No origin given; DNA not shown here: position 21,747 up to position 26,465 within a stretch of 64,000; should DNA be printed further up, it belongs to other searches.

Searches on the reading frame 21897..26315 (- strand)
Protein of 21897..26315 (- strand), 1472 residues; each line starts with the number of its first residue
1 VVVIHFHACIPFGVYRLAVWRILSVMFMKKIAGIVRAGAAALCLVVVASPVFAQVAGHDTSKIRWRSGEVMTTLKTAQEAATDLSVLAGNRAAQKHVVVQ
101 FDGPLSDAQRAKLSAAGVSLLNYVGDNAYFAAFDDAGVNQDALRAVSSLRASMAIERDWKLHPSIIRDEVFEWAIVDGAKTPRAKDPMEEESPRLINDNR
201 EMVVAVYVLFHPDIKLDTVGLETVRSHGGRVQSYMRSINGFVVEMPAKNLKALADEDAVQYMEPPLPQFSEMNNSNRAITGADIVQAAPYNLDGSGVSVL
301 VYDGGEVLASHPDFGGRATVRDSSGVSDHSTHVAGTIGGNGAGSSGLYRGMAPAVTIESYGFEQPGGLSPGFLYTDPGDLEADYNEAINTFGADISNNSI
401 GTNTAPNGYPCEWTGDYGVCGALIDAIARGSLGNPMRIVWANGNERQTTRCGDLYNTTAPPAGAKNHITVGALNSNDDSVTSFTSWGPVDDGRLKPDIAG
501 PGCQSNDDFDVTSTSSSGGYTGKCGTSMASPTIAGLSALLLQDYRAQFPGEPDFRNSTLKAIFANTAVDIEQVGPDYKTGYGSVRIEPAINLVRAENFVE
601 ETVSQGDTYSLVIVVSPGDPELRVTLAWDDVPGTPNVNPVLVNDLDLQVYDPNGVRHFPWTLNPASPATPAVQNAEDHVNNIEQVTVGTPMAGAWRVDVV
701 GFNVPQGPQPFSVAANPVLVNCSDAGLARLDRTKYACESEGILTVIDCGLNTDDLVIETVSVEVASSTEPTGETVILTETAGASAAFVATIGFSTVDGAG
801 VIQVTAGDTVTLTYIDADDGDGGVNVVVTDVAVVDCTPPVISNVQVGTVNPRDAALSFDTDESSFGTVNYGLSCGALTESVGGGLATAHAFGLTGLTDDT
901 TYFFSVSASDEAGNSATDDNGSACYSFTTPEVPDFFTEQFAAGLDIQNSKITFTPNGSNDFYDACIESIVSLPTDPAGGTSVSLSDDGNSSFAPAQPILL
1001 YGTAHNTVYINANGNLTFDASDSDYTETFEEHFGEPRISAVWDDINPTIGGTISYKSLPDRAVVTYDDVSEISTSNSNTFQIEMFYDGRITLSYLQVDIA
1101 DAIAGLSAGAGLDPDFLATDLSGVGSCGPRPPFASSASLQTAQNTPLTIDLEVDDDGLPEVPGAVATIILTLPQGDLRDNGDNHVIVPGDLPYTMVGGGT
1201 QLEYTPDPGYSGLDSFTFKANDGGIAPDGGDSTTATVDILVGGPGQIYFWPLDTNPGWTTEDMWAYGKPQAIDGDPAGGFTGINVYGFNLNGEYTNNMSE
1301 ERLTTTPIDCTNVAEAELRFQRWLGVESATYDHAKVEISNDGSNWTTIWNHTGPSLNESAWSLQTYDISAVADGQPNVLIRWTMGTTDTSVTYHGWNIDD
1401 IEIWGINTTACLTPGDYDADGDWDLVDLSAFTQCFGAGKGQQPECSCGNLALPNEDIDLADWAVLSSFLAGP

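Call 23: search_protein_families(library=pfam, proteins=[window:21897-26315:-], max_evalue=0.001)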
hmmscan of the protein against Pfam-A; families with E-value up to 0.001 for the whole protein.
window:21897-26315:- (1472 aa): 5 families
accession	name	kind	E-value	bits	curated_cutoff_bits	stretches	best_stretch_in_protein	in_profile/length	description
PF00082.27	Peptidase_S8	-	4.1e-35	121.9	21.8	1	321-582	48-288/288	Subtilase family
PF20773.4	InhA-like_MAM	-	4.3e-06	26.8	26.9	1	1301-1403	51-162/191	Immune inhibitor A-like, MAM domain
PF17963.7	Big_9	-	8.8e-05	23.8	23.6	1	1131-1239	3-88/89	Bacterial Ig domain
PF16656.11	Pur_ac_phosph_N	-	0.00025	22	30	0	844-929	6-93/93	Purple acid Phosphatase, N-terminal domain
PF06119.19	NIDO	-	0.00028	21.4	25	0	1006-1057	1-52/186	Nidogen-like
